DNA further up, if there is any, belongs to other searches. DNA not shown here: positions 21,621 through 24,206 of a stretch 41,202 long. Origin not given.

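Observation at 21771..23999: Leaderless bacterial protein with the complete CLCA architecture (zincin protease - Cys-rich - VWA - beta domains) as sole islet cargo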

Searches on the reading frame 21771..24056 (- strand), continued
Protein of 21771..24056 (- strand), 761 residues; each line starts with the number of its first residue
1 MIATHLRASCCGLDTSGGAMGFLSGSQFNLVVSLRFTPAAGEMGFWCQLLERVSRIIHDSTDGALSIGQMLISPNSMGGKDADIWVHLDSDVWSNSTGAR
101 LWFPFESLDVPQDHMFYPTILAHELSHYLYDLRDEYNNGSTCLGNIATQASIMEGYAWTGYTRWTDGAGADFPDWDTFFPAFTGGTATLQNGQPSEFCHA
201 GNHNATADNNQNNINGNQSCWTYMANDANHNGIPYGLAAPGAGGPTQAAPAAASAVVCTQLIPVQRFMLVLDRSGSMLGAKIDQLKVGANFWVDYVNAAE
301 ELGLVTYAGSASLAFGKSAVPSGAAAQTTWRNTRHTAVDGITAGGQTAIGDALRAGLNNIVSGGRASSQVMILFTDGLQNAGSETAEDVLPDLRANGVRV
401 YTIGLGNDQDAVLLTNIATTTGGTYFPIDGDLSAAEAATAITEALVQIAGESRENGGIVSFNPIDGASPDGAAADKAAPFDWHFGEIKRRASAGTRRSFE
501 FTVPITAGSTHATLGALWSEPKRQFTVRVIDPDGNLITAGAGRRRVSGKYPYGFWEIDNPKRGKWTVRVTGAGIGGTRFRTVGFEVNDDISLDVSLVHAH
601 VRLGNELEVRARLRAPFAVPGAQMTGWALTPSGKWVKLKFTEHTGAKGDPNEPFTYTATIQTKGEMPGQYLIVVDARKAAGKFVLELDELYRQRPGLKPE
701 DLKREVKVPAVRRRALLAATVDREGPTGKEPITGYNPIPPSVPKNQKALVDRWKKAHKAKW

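Call 30: find_encoding_contigs(protein=P0002, flank=6000, max_places=4)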
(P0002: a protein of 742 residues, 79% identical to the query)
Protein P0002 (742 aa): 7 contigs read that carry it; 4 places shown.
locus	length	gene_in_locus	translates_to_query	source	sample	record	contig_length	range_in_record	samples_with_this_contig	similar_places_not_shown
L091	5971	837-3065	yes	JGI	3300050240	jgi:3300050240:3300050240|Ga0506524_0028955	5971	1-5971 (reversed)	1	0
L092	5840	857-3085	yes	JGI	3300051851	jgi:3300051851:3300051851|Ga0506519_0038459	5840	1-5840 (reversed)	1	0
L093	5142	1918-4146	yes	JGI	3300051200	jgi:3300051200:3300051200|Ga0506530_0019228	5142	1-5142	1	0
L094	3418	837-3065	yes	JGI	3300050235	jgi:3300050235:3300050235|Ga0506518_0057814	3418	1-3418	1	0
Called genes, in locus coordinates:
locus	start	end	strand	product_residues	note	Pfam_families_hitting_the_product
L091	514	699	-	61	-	-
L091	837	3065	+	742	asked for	PF00092:VWA, PF13519:VWA_2 (weak)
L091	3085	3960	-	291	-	PF02012:BNR (faint), PF14870:PSII_BNR (faint), PF15902:Sortilin-Vps10 (faint)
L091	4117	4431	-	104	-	-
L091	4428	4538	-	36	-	-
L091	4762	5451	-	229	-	-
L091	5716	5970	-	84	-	?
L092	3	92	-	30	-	?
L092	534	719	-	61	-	-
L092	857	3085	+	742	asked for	PF00092:VWA, PF13519:VWA_2 (weak)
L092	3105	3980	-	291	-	PF02012:BNR (faint), PF14870:PSII_BNR (faint), PF15902:Sortilin-Vps10 (faint)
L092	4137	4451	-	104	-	-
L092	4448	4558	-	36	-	-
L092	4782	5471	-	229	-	-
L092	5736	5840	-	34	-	?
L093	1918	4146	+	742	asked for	PF00092:VWA, PF13519:VWA_2 (weak)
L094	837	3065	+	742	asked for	PF00092:VWA, PF13519:VWA_2 (weak)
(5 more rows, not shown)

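Call 36: search_protein_families(library=pfam, alignment_id=A1, max_evalue=0.01)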
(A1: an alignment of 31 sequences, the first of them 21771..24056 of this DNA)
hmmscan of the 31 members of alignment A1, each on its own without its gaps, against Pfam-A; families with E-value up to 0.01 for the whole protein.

A. member 1, window:21771-24056:- (761 aa): 4 families
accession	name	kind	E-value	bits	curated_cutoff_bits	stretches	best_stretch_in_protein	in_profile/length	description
PF00092.34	VWA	-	8.3e-16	59.1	23.8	1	268-426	3-159/174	von Willebrand factor type A domain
PF13519.12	VWA_2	-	2.8e-07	31.6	27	1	267-377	1-106/107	von Willebrand factor type A domain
PF13768.12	VWA_3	-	0.00011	22.7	27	1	352-425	79-153/155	von Willebrand factor type A domain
PF06707.17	DUF1194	-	0.004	16.8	27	1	341-410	89-159/206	Protein of unknown function (DUF1194)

B. families by the number of members that match (of 31 scanned): 12 families
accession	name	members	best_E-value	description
PF00092.34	VWA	31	1.6e-22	von Willebrand factor type A domain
PF13519.12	VWA_2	30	7.3e-14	von Willebrand factor type A domain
PF06707.17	DUF1194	25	7.2e-07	Protein of unknown function (DUF1194)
PF13768.12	VWA_3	23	3.3e-06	von Willebrand factor type A domain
PF05762.20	VWA_CoxE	12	1.1e-05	VWA domain containing CoxE-like protein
PF08434.16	CLCA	12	1.7e-05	Calcium-activated chloride channel N terminal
PF09471.16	Peptidase_M64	8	0.004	IgA Peptidase M64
PF01835.25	MG2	4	0.0014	MG2 domain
PF23560.1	GBD_Hemicentin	3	0.0014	Hemicentin galactose-binding domain-like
PF17957.7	Big_7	2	0.00041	Bacterial Ig domain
PF01483.27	P_proprotein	2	0.0029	Proprotein convertase P-domain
PF11775.14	CobT_C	1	0.008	Cobalamin biosynthesis protein CobT VWA domain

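Call 46: predict_structure(alignment_id=A2)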
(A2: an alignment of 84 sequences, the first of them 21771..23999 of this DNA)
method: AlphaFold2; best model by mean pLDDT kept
length: 742 residues; sequences in the alignment: 84
mean_pLDDT: 92.1   pTM: 0.93
mean pLDDT of the five models: 92.1, 92.0, 91.1, 90.8, 90.6
residues with pLDDT >= 90: 584; 70-90: 138; 50-70: 19; < 50: 1
segments of 3 or more residues with pLDDT < 50: none
pLDDT, mean of each block of 10 residues (from residue 1): 95 94 94 96 95 91 92 77 87 95 95 90 81 91 94 95 97 90 92 92 95 93 81 93 96 94 96 97 96 96 93 98 94 98 95 93 93 97 92 94 94 90 97 92 86 77 79 73 95 96 93 97 93 97 97 91 95 92 95 92 95 93 87 91 84 96 93 88 93 95 92 95 96 87 51
secondary structure, 60 per line:
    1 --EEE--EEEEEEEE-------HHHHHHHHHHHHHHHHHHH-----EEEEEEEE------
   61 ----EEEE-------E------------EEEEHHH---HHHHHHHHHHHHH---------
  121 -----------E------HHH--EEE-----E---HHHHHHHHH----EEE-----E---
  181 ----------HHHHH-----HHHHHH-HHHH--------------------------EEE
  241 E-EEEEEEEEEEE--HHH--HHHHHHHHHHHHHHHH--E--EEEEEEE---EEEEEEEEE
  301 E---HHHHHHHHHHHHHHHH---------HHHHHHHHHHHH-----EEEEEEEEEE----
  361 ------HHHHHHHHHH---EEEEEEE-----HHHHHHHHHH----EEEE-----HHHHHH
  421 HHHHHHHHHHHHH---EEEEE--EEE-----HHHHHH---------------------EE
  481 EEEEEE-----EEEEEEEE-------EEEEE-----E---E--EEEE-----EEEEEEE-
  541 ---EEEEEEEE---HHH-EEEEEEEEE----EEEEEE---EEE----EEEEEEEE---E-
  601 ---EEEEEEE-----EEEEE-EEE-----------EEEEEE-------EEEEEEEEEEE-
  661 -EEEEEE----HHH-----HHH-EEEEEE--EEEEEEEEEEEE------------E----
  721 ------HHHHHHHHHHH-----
elements in order (helices of 4 or more, strands of 3 or more residues): E3-5 E8-15 H23-41 E47-54 E65-68 E89-92 H99-111 E144-146 H156-164 E169-171 H191-195 H201-206 H208-211 E238-241 E243-253 H261-276 E282-288 E292-301 H305-320 H330-341 E347-356 H367-376 E380-386 H392-401 E406-409 H415-433 E437-441 E444-446 H452-457 E479-486 E492-499 E507-511 E524-527 E533-539 E544-551 E559-567 E572-577 E581-583 E588-595 E604-610 E616-620 E622-624 E636-641 E649-659 E662-667 E684-689 E692-703 H727-737

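Call 48: fold_search(model_id=the predicted structure, library=pdb)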
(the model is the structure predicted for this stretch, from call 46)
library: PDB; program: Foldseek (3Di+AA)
matches with E <= 10: 1505; with E <= 0.001: 340
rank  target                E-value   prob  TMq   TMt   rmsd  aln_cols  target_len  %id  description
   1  4fx5                  4.6e-12  1.00  0.22  0.37  16.6       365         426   18  von Willebrand factor type A from Catenulispora acidiphila (released 2012-07-18)
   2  8s05_A                1.7e-11  1.00  0.20  0.38  16.7       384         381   15  ArnAB complex an archaeal ortholog of the Sec23/24 core motif (released 2025-10-29)
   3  8s05_B                4.3e-11  1.00  0.20  0.37  16.3       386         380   14  ArnAB complex an archaeal ortholog of the Sec23/24 core motif (released 2025-10-29)
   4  9c4f_I                1.9e-10  1.00  0.22  0.78   2.9       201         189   23  Infectious B19V capsid (released 2024-10-16)
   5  6m48_B                6.3e-10  1.00  0.22  0.21  28.5       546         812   11  Crystal structure of pilus adhesin, SpaC from Lactobacillus rhamnosus GG - P21212 form (released 2020-07-29)
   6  9rt2_C1               7.4e-10  1.00  0.20  0.49  14.7       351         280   14  NetF - ANTXR2 structure (C4) (released 2026-02-18)
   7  9rt4_C1               1.1e-09  1.00  0.19  0.45  13.9       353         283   14  NetF - ANTXR2 local refinement focused (released 2026-02-18)
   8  6m3y                  1.1e-09  1.00  0.21  0.19  29.1       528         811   13  Crystal structure of pilus adhesin, SpaC from Lactobacillus rhamnosus GG - open conformation (released 2020-07-29)
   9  4cn9_A                1.7e-09  1.00  0.23  0.40  14.9       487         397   16  structure of proximal thread matrix protein 1 (PTMP1) from the mussel byssus with zinc occupied MIDAS motif (released 2014-03-12)
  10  7mix_D                2.1e-09  1.00  0.21  0.17  22.4       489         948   13  Human N-type voltage-gated calcium channel Cav2.2 in the presence of ziconotide at 3.0 Angstrom resolution (released 2021-07-07)
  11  4rck_A                2.5e-09  1.00  0.11  0.39  20.6       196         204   26  Crystal Structure of Uncharacterized Membrane Spanning Protein from Vibrio fischeri (released 2014-11-26)
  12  9no5_C                2.7e-09  1.00  0.20  0.66   4.2       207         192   23  Crystal structure of vWFA domain from LapA adhesin of Pseudomonas fluorescens (released 2026-04-01)
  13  4cnb_A                2.7e-09  1.00  0.23  0.40  15.1       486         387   15  Structure of proximal thread matrix protein 1 (PTMP1) from the mussel byssus - Crystal form 2 (released 2014-03-12)
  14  4cnb_B                3.2e-09  1.00  0.22  0.38  15.3       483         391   15  Structure of proximal thread matrix protein 1 (PTMP1) from the mussel byssus - Crystal form 2 (released 2014-03-12)
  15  9ya0_GF               3.5e-09  1.00  0.20  0.19  21.0       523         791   11  Cryo-EM structure of pre-conoid ring 2 (PCR P2 ring)from Toxoplasma gondii (released 2025-11-19)
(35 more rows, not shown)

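Call 79: list_cluster_members(proteins=[window:21771-23999:-, window:20838-21443:-, P0006, P0025])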
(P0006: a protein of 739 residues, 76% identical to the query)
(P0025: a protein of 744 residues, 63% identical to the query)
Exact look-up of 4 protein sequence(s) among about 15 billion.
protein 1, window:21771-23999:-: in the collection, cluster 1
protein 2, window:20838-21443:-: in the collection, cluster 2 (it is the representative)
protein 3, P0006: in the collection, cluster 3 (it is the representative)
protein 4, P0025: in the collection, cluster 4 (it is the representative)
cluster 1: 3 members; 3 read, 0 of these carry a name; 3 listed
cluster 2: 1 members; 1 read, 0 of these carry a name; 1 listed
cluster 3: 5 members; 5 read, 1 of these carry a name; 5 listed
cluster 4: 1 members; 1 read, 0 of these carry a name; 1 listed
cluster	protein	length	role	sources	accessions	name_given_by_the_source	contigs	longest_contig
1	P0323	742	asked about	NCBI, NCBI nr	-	-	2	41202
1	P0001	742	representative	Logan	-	-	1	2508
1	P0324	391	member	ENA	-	-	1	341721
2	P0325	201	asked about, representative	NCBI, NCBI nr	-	-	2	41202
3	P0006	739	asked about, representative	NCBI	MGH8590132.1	MAG: VWA domain-containing protein [Gammaproteobacteria bacterium]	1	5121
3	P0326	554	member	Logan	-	-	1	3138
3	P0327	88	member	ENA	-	-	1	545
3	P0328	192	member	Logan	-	-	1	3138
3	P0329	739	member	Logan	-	-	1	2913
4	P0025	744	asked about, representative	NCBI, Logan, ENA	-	-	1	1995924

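Call 80: find_encoding_contigs(protein=P0324, flank=8000, max_places=2)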
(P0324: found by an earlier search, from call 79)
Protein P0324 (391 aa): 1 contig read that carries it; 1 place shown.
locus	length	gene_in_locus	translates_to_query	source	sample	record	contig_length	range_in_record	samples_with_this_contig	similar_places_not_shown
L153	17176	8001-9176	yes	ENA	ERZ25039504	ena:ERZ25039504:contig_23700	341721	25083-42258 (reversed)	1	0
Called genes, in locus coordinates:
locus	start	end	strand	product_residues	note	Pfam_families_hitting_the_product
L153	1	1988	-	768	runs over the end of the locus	PF00115:COX1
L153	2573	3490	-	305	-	PF02790:COX2_TM, PF00116:COX2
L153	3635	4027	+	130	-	PF20059:DUF6458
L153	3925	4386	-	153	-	PF13581:HATPase_c_2 (faint), PF02518:HATPase_c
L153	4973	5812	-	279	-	PF00989:PAS, PF08448:PAS_4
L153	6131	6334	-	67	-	-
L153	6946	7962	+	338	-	-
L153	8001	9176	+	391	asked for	PF00092:VWA (weak)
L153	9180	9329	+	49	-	-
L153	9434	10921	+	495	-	PF00246:Peptidase_M14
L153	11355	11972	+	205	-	-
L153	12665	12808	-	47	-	-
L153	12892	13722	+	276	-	PF00583:Acetyltransf_1 (faint), PF08445:FR47 (faint), PF13508:Acetyltransf_7 (weak), PF13673:Acetyltransf_10 (weak)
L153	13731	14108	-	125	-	-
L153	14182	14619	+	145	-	-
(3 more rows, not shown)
